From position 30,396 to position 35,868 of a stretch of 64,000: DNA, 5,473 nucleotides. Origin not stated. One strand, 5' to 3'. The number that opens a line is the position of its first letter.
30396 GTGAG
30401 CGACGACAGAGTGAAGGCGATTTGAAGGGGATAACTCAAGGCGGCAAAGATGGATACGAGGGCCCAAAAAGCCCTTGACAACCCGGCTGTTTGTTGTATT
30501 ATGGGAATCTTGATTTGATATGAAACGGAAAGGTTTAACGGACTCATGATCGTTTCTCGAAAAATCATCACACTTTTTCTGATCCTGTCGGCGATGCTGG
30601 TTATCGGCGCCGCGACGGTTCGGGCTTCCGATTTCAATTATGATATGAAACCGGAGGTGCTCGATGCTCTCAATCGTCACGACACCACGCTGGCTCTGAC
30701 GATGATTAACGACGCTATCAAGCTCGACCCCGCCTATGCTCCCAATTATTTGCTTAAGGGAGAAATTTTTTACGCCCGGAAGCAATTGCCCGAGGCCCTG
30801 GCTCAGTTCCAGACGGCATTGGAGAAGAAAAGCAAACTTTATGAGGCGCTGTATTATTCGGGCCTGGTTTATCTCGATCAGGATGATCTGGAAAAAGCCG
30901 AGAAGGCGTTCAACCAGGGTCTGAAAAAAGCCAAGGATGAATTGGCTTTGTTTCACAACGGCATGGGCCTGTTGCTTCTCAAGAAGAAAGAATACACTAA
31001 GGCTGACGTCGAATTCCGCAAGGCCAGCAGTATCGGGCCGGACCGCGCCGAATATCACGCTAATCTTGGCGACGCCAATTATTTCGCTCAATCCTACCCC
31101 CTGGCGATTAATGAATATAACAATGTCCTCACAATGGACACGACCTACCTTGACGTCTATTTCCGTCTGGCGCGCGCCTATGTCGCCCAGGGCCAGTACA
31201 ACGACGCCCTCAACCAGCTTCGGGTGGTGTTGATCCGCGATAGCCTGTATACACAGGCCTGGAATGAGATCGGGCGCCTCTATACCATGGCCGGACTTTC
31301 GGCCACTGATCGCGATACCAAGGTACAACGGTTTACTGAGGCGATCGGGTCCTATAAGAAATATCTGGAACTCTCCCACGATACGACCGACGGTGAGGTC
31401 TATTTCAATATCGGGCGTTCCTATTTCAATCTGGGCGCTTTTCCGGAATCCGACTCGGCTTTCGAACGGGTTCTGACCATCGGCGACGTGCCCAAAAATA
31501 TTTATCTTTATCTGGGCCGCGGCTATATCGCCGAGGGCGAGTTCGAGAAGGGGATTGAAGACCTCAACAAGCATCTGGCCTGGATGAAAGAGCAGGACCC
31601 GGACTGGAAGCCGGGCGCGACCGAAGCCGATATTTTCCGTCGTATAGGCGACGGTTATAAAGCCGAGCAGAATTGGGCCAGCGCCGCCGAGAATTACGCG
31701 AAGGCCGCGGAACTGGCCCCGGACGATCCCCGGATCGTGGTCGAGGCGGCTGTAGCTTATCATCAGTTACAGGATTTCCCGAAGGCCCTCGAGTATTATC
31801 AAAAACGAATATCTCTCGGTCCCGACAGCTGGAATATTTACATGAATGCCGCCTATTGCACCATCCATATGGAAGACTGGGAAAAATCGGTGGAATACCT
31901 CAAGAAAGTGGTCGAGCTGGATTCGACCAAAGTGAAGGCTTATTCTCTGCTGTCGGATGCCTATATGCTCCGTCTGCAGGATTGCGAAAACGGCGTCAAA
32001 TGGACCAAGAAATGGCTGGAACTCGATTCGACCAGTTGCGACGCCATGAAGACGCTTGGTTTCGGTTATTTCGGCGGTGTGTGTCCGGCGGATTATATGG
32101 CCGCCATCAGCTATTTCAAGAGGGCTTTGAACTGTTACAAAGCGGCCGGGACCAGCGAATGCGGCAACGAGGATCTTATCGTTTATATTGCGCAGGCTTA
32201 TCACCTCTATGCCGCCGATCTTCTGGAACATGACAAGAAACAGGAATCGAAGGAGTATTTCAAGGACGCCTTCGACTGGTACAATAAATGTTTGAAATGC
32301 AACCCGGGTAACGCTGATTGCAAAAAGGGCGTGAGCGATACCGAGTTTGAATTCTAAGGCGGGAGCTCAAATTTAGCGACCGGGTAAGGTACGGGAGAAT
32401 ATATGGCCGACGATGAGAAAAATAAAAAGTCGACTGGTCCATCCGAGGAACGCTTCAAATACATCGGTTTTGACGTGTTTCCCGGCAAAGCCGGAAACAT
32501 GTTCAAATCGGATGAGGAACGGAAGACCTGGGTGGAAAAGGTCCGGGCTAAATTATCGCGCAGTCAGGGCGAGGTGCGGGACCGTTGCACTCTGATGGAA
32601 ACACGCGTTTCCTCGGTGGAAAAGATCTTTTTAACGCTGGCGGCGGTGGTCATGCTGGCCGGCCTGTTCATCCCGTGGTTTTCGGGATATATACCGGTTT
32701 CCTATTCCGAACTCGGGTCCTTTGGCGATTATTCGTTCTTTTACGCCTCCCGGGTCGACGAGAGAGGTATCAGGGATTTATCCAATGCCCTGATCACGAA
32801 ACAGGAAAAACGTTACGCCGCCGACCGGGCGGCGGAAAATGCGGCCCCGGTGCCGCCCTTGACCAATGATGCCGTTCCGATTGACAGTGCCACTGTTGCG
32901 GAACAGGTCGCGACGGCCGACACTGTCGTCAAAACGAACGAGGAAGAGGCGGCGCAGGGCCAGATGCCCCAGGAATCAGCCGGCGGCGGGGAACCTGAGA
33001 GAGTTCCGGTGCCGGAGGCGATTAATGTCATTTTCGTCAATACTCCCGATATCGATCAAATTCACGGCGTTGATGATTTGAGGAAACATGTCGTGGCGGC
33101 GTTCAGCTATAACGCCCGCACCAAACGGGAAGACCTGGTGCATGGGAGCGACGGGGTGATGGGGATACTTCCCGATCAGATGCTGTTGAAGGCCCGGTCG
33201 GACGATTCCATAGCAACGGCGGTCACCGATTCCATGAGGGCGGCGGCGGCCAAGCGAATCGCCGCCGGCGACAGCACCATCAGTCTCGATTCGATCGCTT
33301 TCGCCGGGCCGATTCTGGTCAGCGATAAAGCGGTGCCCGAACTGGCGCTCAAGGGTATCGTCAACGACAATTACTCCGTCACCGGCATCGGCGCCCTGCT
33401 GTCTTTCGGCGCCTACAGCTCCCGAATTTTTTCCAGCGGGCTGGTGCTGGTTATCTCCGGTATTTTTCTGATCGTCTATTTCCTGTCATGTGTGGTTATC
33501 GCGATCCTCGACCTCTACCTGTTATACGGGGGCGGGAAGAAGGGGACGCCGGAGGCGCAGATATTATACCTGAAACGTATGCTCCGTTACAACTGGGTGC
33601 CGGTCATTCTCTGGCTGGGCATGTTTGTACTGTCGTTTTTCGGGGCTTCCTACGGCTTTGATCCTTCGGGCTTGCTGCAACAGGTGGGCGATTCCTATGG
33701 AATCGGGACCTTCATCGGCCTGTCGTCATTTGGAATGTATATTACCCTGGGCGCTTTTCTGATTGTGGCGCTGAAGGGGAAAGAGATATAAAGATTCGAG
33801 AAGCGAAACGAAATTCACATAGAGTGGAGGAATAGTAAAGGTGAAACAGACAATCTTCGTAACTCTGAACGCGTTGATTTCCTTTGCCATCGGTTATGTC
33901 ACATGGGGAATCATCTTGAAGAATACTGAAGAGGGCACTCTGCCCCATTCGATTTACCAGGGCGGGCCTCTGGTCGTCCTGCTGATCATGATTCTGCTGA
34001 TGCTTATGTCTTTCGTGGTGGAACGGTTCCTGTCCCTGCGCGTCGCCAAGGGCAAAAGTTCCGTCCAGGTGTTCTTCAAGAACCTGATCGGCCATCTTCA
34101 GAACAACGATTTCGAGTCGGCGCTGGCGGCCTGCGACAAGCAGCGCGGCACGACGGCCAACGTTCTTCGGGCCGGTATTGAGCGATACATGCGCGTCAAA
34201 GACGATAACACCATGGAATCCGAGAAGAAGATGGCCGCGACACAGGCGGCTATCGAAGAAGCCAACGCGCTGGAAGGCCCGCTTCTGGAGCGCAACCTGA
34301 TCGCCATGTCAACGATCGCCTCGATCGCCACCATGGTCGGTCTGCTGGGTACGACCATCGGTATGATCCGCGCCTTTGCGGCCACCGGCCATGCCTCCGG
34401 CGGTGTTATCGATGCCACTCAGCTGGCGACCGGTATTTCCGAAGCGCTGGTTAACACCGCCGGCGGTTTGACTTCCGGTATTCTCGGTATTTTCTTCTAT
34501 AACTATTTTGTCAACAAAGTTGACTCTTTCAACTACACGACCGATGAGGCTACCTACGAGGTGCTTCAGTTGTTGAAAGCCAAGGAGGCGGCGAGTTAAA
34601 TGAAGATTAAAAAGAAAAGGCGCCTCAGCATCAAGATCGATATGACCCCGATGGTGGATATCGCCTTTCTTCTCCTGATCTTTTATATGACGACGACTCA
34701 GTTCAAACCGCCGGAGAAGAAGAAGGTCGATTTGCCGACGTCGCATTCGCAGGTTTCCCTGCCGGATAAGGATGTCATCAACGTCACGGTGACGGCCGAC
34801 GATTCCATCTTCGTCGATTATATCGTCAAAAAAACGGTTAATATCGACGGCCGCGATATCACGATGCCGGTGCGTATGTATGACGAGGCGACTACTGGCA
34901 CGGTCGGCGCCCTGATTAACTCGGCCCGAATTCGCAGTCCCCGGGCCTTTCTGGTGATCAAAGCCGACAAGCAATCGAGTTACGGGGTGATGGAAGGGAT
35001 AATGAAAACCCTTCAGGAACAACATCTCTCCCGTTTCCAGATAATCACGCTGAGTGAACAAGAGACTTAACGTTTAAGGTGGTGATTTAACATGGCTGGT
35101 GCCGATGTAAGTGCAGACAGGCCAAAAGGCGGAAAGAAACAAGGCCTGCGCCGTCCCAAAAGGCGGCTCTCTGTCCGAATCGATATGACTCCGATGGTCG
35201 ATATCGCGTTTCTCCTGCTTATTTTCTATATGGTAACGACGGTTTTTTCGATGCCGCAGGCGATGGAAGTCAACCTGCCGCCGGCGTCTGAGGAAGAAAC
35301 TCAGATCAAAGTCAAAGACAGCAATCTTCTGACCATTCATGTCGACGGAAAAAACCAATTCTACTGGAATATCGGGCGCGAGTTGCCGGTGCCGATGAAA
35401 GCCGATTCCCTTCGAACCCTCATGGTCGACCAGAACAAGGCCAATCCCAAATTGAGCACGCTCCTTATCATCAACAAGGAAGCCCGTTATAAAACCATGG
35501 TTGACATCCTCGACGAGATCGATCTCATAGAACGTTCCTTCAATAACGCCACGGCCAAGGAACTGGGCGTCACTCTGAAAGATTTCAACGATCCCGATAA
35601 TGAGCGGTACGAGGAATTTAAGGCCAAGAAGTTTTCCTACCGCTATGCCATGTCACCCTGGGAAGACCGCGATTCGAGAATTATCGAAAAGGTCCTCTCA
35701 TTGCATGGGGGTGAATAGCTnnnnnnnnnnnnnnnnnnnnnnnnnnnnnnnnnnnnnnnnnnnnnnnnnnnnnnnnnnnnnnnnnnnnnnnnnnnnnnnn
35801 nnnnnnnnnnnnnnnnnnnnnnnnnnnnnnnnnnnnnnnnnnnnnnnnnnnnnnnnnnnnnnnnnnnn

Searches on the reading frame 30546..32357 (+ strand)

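Call 35: search_protein_families(library=pfam, proteins=[window:30546-32357:+], max_evalue=0.001)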
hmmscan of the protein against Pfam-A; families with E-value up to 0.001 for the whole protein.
window:30546-32357:+ (603 aa): 24 families
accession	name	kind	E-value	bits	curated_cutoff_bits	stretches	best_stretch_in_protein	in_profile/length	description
PF07719.23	TPR_2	-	2.3e-36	121.3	27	0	100-130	2-32/34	Tetratricopeptide repeat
PF00515.34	TPR_1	-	5.8e-31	105.5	27.8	0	402-420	8-26/34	Tetratricopeptide repeat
PF13414.12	TPR_11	-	3.4e-27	94.3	26.8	1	72-112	1-41/42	TPR repeat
PF14559.12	TPR_19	-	3.3e-26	91.8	25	3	184-231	7-54/68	Tetratricopeptide repeat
PF13432.12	TPR_16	-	4.3e-26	91.4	32.7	4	70-128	2-60/65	Tetratricopeptide repeat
PF13424.12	TPR_12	-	5.6e-24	84.6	30.1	0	70-129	8-75/77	Tetratricopeptide repeat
PF13428.12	TPR_14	-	1.2e-19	69.2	23.5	0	396-437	2-43/44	Tetratricopeptide repeat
PF13431.12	TPR_17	-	1.6e-18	65.8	24.4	0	191-222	2-33/34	Tetratricopeptide repeat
PF13181.12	TPR_8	-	3.1e-18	64.8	25.7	0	284-312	2-30/34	Tetratricopeptide repeat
PF13371.12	TPR_9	-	3.1e-15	56.4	35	2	404-463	4-63/73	Tetratricopeptide repeat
PF13176.12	TPR_7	-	1.3e-12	47.2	27.9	0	402-424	6-28/36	Tetratricopeptide repeat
PF13174.12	TPR_6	-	3.5e-12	46.6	26.3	0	203-228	1-26/33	Tetratricopeptide repeat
PF25062.1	ARM_TT21_N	-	1.8e-08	34.8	40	1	83-221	80-221/222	Tetratricopeptide repeat protein 21 N-terminal ARM repeat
PF13374.12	TPR_10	-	5.2e-08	33.1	27.5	0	208-230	8-30/42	Tetratricopeptide repeat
PF12895.13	ANAPC3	-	6.6e-07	30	27.2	0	376-454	4-81/82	Anaphase-promoting complex, cyclosome, subunit 3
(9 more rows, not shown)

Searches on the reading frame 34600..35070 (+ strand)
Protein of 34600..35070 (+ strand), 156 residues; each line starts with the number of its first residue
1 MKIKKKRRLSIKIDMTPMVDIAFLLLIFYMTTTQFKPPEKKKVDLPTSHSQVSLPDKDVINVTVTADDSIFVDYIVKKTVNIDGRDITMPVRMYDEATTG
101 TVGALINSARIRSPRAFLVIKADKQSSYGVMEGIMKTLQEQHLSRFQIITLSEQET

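Call 63: search_protein_families(library=pfam, proteins=[window:34600-35070:+], max_evalue=0.0001)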
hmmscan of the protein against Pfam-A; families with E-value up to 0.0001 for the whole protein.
window:34600-35070:+ (156 aa): 1 family
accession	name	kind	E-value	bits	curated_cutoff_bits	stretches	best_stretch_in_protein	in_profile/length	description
PF02472.21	ExbD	-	5.5e-23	81.9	25.4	1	7-150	2-125/128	Biopolymer transport protein ExbD/TolR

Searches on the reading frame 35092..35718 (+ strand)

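Call 63: search_protein_families(library=pfam, proteins=[window:35092-35718:+], max_evalue=0.0001)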
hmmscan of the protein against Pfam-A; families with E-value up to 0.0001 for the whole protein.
window:35092-35718:+ (208 aa): 1 family
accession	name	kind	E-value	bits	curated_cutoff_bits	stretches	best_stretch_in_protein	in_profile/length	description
PF02472.21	ExbD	-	9.8e-22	77.8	25.4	1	24-143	2-113/128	Biopolymer transport protein ExbD/TolR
